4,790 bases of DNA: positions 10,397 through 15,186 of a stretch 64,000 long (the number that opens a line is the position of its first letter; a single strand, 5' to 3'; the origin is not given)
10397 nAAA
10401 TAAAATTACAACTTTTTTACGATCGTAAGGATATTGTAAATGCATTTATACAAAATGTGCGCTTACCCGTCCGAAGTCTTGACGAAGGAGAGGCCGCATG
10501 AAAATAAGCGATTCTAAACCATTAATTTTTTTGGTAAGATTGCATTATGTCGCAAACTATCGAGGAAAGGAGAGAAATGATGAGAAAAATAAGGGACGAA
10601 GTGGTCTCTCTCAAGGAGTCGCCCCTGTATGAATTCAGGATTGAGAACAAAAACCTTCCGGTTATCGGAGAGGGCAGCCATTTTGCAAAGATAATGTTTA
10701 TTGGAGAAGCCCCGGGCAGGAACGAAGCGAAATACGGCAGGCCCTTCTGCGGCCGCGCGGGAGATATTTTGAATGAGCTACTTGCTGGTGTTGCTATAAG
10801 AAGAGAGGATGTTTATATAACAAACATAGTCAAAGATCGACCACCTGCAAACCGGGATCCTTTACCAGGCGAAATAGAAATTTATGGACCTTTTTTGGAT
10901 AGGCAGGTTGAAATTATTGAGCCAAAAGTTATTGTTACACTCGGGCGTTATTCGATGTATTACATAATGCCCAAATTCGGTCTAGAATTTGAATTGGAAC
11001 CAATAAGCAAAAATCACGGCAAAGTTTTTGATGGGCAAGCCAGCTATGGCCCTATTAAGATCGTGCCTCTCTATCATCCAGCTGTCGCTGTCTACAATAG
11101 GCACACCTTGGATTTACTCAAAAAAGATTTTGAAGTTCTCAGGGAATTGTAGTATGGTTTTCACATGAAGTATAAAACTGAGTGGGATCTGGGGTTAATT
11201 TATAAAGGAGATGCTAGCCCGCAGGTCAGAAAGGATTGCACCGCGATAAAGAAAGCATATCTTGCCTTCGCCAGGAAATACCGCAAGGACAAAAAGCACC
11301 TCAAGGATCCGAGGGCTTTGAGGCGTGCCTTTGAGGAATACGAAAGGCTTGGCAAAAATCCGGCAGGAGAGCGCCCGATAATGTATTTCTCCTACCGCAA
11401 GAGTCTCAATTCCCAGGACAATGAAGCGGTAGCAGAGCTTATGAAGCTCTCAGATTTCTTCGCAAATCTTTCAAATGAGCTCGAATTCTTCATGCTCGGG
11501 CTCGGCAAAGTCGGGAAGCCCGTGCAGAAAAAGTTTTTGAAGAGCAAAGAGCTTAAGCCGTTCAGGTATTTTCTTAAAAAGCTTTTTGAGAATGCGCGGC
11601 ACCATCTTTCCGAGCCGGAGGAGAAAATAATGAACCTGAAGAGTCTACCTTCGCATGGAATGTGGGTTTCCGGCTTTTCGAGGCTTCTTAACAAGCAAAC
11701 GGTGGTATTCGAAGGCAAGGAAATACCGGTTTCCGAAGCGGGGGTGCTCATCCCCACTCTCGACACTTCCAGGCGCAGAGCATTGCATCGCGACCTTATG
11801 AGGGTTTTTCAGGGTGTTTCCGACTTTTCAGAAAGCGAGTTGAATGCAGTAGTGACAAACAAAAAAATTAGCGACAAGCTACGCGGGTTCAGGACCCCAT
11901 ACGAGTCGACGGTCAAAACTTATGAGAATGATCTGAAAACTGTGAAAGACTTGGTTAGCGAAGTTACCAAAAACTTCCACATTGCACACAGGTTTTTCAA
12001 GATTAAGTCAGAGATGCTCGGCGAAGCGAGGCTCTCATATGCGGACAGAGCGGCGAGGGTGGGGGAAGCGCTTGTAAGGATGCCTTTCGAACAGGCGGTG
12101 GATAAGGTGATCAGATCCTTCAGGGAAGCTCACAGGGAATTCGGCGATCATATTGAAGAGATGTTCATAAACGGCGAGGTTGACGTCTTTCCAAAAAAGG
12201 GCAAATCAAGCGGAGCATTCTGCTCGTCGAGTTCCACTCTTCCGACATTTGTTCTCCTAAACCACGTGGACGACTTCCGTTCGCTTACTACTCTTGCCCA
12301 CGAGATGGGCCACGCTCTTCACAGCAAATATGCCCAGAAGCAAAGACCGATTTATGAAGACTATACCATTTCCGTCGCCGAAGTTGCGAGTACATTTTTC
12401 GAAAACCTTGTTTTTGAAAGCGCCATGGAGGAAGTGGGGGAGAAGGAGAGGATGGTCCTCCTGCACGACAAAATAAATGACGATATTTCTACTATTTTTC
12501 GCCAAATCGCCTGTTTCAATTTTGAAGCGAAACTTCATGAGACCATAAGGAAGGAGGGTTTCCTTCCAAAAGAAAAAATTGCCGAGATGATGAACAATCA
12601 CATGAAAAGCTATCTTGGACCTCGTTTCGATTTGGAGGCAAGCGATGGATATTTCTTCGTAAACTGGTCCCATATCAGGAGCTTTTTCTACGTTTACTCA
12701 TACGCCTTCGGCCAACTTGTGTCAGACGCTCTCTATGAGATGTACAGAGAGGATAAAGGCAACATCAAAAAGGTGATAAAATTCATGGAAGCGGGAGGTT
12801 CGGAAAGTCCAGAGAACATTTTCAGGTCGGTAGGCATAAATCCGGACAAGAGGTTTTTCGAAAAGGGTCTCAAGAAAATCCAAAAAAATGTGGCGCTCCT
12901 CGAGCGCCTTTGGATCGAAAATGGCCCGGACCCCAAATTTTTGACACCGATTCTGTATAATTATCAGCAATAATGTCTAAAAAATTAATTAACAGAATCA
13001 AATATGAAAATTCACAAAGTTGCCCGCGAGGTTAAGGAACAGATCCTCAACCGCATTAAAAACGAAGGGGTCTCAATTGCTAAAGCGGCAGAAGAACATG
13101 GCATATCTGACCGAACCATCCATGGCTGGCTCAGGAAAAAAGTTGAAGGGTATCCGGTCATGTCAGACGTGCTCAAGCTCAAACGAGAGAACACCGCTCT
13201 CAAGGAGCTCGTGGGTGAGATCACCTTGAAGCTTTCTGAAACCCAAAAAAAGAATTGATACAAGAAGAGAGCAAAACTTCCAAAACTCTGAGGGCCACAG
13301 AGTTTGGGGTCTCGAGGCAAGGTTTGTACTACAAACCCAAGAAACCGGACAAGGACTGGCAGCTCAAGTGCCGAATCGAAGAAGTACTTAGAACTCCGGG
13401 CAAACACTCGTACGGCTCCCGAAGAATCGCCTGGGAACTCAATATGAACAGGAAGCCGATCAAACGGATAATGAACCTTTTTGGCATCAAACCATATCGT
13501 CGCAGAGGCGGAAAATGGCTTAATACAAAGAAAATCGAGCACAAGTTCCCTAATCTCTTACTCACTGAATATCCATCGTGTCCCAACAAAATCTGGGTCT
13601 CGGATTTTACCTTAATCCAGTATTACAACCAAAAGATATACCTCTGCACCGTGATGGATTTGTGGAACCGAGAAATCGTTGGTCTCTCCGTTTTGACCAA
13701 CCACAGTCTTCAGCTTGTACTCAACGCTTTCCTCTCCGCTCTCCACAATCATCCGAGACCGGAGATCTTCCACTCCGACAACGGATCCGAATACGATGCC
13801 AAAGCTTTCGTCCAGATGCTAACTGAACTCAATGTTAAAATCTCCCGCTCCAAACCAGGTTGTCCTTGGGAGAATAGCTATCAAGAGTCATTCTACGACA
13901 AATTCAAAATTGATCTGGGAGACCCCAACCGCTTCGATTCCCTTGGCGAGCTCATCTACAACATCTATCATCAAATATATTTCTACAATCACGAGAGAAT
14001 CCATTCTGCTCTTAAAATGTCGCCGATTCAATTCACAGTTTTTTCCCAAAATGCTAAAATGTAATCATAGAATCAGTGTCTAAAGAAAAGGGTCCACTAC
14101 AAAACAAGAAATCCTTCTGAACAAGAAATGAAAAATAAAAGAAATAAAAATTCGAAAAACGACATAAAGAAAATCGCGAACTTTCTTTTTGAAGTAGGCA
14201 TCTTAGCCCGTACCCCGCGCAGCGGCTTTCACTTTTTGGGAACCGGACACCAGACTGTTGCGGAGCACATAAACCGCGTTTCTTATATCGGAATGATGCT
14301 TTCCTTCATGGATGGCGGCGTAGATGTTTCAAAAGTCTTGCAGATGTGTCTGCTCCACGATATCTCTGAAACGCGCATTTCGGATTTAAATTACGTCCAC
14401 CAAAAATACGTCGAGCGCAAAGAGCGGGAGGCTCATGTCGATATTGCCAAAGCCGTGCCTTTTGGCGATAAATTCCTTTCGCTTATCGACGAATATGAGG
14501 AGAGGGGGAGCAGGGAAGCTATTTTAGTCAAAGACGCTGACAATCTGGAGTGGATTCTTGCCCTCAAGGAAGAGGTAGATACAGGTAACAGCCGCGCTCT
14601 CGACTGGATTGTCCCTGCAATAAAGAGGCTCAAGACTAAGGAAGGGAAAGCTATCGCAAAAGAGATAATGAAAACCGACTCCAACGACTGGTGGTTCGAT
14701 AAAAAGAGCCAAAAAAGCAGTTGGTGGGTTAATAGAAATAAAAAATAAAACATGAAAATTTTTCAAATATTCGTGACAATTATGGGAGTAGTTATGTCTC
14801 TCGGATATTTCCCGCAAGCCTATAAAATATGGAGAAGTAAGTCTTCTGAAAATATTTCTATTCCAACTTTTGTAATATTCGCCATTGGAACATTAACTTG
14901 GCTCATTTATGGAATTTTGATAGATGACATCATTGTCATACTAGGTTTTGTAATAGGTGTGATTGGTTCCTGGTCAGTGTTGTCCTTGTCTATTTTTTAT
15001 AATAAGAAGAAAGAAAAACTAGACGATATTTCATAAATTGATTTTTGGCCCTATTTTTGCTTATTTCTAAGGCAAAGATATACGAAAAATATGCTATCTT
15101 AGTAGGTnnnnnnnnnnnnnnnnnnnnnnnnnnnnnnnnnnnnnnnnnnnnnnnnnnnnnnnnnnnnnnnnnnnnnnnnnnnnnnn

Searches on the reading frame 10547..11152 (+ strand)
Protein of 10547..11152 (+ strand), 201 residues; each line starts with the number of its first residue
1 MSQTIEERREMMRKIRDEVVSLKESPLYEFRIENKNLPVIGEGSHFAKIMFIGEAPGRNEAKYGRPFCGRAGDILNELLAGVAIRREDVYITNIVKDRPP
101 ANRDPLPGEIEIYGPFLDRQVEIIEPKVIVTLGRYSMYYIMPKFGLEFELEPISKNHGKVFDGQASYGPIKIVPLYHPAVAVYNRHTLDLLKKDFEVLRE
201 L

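Call 28: search_protein_families(library=pfam, proteins=[window:10547-11152:+], max_evalue=0.00001)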
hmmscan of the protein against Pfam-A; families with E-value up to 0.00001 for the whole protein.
window:10547-11152:+ (201 aa): 1 family
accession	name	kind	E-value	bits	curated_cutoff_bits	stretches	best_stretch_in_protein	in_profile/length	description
PF03167.25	UDG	-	1.3e-30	106.8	24.3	1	41-193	2-135/141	Uracil DNA glycosylase superfamily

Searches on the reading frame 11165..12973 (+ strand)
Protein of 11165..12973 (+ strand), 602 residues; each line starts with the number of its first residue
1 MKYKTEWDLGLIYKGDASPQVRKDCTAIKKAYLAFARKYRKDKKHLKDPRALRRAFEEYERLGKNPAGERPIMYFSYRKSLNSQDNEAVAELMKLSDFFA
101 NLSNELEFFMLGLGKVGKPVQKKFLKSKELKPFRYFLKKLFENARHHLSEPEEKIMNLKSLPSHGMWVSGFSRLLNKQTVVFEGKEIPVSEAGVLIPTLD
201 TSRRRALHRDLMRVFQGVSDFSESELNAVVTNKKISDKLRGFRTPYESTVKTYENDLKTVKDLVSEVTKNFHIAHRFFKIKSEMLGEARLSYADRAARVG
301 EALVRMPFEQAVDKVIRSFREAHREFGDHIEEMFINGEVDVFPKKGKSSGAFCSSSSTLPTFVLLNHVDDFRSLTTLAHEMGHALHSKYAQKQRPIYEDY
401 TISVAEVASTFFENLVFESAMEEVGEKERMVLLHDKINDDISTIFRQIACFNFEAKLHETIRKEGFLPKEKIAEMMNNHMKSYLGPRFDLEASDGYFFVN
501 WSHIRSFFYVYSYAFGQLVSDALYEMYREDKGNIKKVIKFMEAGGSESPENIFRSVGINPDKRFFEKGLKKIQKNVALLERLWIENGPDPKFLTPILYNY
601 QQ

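Call 29: search_protein_families(library=pfam, proteins=[window:11165-12973:+], max_evalue=0.00001)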
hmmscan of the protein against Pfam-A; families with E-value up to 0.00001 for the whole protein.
window:11165-12973:+ (602 aa): 3 families
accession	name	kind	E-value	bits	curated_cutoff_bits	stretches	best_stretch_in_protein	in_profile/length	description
PF01432.26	Peptidase_M3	-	2.8e-33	116.4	27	1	226-561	35-446/457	Peptidase family M3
PF08439.15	Peptidase_M3_N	-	6.5e-09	36.3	25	1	119-167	8-57/70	Oligopeptidase F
PF02074.21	Peptidase_M32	-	2.3e-06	27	25.1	0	371-419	251-302/489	Carboxypeptidase Taq (M32) metallopeptidase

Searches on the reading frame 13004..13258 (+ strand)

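Call 29: search_protein_families(library=pfam, proteins=[window:13004-13258:+], max_evalue=0.00001)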
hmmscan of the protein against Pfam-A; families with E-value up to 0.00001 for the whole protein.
window:13004-13258:+ (84 aa): 2 families
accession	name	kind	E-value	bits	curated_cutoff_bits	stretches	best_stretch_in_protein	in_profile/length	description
PF01527.26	HTH_Tnp_1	-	1.2e-07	32.3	24.1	1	8-70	9-74/75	Transposase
PF13384.12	HTH_23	-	6e-06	26.4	24.6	1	11-45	7-40/50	Homeodomain-like domain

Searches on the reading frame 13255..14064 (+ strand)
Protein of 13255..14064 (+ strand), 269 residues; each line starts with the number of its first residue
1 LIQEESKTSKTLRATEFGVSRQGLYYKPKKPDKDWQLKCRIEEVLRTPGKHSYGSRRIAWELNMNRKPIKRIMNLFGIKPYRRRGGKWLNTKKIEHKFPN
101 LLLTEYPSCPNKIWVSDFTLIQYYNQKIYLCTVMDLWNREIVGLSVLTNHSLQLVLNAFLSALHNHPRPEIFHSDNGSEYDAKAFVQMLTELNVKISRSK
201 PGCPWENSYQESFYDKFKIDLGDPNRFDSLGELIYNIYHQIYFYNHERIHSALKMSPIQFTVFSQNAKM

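Call 29: search_protein_families(library=pfam, proteins=[window:13255-14064:+], max_evalue=0.00001)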
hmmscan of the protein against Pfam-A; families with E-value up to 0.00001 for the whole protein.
window:13255-14064:+ (269 aa): 3 families
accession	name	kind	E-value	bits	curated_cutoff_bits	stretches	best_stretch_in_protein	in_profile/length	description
PF00665.32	rve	-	1.7e-21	76.8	32.6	1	108-204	2-102/102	Integrase core domain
PF13683.12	rve_3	-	2e-11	43.9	26.5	1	193-256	2-65/67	Integrase core domain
PF13333.12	rve_2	-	8.5e-06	26.3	22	1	211-260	1-51/56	Integrase core domain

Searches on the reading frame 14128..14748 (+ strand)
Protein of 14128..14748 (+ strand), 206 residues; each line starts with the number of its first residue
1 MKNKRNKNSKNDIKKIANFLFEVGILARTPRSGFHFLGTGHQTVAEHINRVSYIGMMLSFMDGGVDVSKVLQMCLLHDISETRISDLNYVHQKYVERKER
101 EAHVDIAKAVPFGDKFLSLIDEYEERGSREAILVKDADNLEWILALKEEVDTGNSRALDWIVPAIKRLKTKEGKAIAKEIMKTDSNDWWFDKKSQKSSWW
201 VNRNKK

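Call 29: search_protein_families(library=pfam, proteins=[window:14128-14748:+], max_evalue=0.00001)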
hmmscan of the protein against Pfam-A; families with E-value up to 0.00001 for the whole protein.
window:14128-14748:+ (206 aa): 3 families
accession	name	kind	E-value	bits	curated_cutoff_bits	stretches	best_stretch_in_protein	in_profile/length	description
PF13023.12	HD_3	-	4.7e-25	88.8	22.5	1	26-157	4-142/165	HD domain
PF12917.13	YfbR-like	-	3e-08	34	25.9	1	40-156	22-151/182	5'-deoxynucleotidase YfbR-like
PF01966.28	HD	-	7.2e-08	33.2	22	1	44-141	1-114/116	HD domain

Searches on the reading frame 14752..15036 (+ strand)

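Call 29: search_protein_families(library=pfam, proteins=[window:14752-15036:+], max_evalue=0.00001)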
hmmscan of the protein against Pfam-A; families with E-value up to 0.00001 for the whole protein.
window:14752-15036:+ (94 aa): 2 families
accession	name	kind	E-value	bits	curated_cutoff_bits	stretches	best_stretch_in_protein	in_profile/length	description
PF04193.19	PQ-loop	-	4e-10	39.7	22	1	4-57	2-55/61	PQ loop repeat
PF03083.21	MtN3_slv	-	4.2e-10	40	23.7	1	5-87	4-86/87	Sugar efflux transporter for intercellular exchange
